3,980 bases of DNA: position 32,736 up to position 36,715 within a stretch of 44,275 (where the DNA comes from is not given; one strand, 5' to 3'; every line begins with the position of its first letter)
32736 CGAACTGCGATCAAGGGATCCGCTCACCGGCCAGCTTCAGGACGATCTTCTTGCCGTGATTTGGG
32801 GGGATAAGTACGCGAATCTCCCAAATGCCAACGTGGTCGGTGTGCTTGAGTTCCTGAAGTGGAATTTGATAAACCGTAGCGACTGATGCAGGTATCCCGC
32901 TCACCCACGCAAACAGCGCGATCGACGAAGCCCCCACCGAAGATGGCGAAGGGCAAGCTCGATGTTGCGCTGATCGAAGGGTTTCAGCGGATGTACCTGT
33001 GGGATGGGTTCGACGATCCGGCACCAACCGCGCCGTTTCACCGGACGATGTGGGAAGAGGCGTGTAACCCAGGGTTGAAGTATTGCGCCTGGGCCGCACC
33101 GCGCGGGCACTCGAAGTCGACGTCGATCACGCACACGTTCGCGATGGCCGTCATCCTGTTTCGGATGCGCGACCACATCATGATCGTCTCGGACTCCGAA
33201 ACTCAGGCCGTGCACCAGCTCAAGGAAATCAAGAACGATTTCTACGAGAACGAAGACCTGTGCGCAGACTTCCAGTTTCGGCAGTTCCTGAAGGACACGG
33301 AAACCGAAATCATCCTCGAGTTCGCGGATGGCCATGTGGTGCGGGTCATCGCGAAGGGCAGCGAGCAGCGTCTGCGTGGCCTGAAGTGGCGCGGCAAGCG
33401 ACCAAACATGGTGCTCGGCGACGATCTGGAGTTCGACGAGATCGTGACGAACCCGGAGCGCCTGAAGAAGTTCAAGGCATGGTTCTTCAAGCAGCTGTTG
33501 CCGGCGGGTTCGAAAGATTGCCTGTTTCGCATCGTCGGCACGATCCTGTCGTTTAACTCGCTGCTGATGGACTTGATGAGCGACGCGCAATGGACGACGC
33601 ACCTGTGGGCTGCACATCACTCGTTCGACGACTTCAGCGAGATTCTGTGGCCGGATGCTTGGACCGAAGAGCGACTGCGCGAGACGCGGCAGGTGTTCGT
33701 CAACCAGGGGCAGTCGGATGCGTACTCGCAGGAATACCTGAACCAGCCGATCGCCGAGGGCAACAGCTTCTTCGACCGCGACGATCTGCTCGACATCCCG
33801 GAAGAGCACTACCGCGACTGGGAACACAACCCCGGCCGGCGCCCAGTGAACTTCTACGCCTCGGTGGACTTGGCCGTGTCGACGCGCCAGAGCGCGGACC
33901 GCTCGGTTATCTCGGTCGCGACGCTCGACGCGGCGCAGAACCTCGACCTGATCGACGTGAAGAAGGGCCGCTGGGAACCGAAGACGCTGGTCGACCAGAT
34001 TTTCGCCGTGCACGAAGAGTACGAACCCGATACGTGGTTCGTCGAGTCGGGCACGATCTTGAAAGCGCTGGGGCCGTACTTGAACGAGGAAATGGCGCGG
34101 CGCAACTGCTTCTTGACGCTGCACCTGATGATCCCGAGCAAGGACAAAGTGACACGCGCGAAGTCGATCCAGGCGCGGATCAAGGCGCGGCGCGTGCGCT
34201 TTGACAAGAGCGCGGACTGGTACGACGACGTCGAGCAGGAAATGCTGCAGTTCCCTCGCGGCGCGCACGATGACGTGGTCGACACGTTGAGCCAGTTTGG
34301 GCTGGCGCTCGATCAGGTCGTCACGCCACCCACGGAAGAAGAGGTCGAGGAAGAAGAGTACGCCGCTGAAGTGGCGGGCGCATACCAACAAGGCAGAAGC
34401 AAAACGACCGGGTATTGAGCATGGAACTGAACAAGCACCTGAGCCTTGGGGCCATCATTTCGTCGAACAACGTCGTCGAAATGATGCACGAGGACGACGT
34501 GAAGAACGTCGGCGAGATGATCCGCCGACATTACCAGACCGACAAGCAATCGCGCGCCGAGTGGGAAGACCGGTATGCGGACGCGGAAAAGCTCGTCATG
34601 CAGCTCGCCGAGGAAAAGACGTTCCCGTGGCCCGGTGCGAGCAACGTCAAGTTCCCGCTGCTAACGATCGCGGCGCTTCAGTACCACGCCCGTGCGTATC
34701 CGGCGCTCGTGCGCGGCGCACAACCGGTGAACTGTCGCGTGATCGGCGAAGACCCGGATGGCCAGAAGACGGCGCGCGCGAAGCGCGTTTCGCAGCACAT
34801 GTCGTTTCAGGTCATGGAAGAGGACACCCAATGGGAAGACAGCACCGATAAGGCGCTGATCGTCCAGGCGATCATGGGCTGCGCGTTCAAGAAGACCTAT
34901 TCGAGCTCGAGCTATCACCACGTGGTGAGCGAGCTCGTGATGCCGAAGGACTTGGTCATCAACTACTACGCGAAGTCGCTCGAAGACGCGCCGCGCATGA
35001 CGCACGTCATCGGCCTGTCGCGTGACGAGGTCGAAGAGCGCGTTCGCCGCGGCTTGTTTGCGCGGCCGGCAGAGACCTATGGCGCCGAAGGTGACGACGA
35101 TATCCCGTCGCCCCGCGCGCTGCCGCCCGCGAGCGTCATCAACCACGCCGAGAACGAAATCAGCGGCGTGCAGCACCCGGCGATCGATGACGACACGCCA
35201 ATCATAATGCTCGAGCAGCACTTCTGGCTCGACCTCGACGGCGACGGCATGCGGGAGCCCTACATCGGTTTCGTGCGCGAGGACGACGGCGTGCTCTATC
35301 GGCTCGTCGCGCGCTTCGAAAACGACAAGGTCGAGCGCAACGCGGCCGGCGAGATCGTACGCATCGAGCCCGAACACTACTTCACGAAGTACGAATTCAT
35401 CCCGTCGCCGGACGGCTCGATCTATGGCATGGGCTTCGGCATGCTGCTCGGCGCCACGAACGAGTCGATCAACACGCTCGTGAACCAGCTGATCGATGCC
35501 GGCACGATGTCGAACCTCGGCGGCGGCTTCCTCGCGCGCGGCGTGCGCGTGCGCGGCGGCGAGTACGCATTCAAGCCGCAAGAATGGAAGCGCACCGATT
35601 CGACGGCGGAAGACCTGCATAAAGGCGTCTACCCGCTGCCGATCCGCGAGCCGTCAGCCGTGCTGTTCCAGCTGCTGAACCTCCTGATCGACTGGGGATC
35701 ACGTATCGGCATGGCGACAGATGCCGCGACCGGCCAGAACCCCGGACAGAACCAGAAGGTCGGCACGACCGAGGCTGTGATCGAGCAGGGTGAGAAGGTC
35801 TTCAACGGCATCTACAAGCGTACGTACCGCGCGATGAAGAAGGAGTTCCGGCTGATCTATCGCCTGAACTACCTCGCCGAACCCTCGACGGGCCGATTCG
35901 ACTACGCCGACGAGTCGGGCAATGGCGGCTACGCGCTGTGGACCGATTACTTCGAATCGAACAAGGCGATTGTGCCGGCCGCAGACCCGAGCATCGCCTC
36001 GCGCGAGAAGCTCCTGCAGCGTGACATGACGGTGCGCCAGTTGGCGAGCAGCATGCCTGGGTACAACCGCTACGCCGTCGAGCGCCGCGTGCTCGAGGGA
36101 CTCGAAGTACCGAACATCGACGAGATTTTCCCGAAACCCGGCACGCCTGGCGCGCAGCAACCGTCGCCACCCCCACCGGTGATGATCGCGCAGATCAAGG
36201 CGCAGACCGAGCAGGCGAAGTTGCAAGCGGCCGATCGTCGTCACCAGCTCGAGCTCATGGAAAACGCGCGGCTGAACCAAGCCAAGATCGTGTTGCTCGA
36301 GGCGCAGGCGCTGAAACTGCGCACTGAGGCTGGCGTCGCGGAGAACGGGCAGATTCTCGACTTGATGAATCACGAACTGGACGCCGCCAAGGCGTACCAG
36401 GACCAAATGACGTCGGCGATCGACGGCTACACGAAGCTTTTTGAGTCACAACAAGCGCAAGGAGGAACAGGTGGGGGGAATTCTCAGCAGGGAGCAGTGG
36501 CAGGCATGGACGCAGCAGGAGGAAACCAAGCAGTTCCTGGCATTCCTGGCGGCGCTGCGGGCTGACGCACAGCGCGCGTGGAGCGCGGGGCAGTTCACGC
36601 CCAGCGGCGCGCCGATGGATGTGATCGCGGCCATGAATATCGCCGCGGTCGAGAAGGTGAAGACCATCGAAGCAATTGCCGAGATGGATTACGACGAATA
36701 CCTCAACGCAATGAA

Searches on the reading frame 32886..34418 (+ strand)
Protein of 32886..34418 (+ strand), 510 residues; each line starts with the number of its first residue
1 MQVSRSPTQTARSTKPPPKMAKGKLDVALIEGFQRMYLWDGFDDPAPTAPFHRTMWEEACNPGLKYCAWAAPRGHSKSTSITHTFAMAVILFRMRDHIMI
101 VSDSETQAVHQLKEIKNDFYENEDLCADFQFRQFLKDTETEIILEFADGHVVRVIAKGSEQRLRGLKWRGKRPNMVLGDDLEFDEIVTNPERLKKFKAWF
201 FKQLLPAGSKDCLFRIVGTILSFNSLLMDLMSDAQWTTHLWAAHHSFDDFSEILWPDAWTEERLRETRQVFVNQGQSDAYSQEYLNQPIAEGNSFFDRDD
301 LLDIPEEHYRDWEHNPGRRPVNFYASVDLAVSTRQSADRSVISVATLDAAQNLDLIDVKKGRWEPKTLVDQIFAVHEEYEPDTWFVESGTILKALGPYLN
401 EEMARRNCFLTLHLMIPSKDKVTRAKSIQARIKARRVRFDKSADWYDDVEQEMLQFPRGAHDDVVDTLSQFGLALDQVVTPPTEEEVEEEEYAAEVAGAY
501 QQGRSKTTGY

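Call 8: search_dna_similar(query=window:32886-34418:+, collection=phages, mode=protein, max_rows=25)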
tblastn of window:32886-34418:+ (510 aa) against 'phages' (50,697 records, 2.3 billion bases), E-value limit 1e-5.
Records with a match: 772; places in all: 773; records where one place covers at least 80% of the query: 240.
Best place of each record, by identity: <60% 772.
By first word of the organism name: Pseudomonas 177; Vibrio 109; Escherichia 68; Brucella 41; Klebsiella 30; Bacteriophage 24; Erwinia 21; Bacteroides 21; Rhizobium 19; Achromobacter 17; and 62 more.
By host as written in the record: - 134; Pseudomonas aeruginosa 70; Escherichia coli 28; Pseudomonas aeruginosa PA14 17; Vibrio breoganii 15; Klebsiella pneumoniae 14; Brucella abortus S19 14; Pseudomonas aeruginosa ATCC 27853 12; and 247 more.
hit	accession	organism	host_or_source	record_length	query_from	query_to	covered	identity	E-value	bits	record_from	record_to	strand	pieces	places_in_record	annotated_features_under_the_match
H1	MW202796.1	Caudoviricetes sp.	Manatee Spring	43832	24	477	89%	41.1%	8e-117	384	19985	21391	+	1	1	terminase large subunit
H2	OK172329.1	Alcaligenes phage vB_Af_QDWS535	Alcaligenes faecalis 10106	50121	140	477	66%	40.6%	6e-83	286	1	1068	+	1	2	terminase large subunit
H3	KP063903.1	Bacillus phage BalMu-1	Bacillus alcalophilus CGMCC 1.3604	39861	22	473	89%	24.8%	9e-23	108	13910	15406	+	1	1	hypothetical protein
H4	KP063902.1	Bacillus phage BalMu-1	Bacillus alcalophilus CGMCC 1.3604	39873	22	473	89%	24.8%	9e-23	108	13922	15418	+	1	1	hypothetical protein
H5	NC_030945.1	Bacillus phage BalMu-1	Bacillus alcalophilus CGMCC 1.3604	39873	22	473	89%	24.8%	9e-23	108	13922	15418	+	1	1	terminase large subunit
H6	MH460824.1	Paenibacillus phage Unity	Paenibacillus larvae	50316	39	469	85%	26.0%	2e-25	116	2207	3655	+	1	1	terminase large subunit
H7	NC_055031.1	Paenibacillus phage Unity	Paenibacillus larvae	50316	39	469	85%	26.0%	2e-25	116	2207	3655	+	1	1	terminase large subunit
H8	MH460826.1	Paenibacillus phage Heath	Paenibacillus larvae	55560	39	469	85%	26.0%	2e-25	116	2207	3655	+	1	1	terminase large subunit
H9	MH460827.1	Paenibacillus phage Halcyone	Paenibacillus larvae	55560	39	469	85%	26.0%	2e-25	116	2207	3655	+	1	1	terminase large subunit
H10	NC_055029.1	Paenibacillus phage Halcyone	Paenibacillus larvae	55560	39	469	85%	26.0%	2e-25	116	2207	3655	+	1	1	terminase large subunit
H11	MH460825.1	Paenibacillus phage Scottie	Paenibacillus larvae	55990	39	469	85%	26.0%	2e-25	116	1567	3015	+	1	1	terminase large subunit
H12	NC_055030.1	Paenibacillus phage Scottie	Paenibacillus larvae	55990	39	469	85%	26.0%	2e-25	116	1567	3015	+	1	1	terminase large subunit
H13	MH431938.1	Paenibacillus phage C7Cdelta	Paenibacillus larvae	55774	39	469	85%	25.7%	3e-26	119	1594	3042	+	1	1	terminase large subunit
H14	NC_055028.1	Paenibacillus phage C7Cdelta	Paenibacillus larvae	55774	39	469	85%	25.7%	3e-26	119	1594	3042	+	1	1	terminase large subunit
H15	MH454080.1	Paenibacillus phage Ley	Paenibacillus larvae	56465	39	469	85%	25.7%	3e-26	119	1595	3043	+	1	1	terminase large subunit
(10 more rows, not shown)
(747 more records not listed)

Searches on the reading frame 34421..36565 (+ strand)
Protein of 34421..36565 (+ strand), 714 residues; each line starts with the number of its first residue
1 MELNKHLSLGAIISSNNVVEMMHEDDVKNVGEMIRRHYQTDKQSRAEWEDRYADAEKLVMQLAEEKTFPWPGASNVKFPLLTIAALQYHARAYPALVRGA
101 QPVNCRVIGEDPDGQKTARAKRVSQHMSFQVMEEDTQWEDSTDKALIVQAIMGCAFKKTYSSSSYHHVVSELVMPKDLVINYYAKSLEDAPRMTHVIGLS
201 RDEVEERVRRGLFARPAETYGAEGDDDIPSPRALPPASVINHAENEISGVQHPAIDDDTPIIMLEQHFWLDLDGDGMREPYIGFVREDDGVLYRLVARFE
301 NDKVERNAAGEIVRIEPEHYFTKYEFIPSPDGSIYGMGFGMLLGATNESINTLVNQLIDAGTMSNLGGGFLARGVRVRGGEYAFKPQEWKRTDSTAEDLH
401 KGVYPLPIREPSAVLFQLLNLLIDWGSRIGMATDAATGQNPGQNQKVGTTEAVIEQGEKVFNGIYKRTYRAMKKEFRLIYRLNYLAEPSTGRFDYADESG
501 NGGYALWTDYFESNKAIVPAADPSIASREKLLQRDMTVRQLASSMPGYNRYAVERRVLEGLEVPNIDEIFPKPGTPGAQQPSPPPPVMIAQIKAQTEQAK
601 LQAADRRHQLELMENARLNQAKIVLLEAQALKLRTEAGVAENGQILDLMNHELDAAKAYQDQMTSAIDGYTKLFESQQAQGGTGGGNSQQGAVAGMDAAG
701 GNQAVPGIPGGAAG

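Call 16: find_related_loci(query=window:34421-36565:+, collection=viral_contigs, flank=10000)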
Query window:34421-36565:+ (714 aa) in viral_contigs; peptide patterns used: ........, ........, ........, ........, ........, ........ (x = any residue, [..] = any of these).
16 stretches matched a pattern; 14 encode a relative of the query (tblastn E <= 1e-3); 14 distinct loci.
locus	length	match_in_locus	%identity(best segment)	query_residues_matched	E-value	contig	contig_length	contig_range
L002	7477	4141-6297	74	1-712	0e+0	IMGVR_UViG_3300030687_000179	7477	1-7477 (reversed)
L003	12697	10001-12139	77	1-709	0e+0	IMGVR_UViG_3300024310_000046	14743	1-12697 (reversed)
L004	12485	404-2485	75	1-692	0e+0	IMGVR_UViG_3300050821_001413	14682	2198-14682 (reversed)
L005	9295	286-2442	73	1-712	0e+0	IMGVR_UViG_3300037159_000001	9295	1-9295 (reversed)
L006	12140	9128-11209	75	1-692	0e+0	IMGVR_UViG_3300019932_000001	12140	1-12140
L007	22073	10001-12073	77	1-690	0e+0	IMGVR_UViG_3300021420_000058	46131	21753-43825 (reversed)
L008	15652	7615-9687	77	1-690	0e+0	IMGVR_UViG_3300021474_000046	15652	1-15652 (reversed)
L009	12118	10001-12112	74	1-702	0e+0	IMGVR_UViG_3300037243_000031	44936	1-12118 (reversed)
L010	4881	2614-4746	74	1-709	0e+0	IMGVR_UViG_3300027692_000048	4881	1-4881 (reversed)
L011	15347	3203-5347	73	1-714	0e+0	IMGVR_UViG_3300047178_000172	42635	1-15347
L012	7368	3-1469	77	192-675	0e+0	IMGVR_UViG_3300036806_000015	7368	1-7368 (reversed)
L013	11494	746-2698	51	7-668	0e+0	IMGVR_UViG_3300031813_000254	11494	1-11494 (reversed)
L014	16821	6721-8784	46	1-709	0e+0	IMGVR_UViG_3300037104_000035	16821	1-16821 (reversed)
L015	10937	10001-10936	72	1-312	3e-156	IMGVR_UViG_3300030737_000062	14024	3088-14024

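Call 17: find_related_loci(query=window:34421-36565:+, collection=genome_contigs, flank=10000)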
Query window:34421-36565:+ (714 aa) in genome_contigs; peptide patterns used: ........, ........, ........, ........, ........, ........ (x = any residue, [..] = any of these).
9 stretches matched a pattern, but none encodes a relative of the query by tblastn (E <= 1e-3).
